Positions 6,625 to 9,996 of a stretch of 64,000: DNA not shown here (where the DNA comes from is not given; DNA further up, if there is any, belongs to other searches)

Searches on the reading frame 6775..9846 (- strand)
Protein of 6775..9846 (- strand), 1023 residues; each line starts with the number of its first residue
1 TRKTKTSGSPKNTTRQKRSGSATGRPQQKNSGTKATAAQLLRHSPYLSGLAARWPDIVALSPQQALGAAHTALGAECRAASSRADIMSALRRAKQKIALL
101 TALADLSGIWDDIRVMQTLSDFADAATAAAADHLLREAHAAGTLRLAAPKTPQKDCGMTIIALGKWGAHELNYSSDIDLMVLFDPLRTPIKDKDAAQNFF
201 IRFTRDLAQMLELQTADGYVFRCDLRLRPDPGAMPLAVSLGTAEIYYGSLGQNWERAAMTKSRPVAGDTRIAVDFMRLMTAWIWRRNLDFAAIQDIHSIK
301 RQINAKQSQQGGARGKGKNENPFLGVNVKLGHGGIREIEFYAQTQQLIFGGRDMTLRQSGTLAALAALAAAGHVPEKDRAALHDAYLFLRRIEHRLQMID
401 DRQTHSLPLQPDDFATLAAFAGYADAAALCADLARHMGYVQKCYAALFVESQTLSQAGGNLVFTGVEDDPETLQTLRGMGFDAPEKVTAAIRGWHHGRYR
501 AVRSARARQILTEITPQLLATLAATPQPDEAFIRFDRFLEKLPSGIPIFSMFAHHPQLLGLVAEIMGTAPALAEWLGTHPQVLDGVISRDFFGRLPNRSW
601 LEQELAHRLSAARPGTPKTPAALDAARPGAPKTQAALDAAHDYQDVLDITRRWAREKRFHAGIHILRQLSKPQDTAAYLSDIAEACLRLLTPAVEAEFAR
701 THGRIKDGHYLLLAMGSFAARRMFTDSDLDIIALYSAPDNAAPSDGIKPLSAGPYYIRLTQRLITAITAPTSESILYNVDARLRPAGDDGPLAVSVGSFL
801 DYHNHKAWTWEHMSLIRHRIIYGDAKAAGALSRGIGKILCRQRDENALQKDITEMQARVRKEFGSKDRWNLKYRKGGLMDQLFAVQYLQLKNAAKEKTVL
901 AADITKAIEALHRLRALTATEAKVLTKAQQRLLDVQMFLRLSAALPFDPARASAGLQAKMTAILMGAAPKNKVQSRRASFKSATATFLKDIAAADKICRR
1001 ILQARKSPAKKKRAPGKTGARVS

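Call 75: search_protein_families(library=pfam, proteins=[window:6775-9846:-], max_evalue=0.00001)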
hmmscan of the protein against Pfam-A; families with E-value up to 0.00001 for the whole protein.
window:6775-9846:- (1023 aa): 2 families
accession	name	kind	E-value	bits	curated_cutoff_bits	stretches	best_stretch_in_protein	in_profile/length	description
PF03710.21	GlnE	-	1.4e-91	306.8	24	2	38-276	5-250/252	Glutamate-ammonia ligase adenylyltransferase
PF08335.16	GlnD_UR_UTase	-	2.4e-39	135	21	1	302-448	2-141/141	GlnD PII-uridylyltransferase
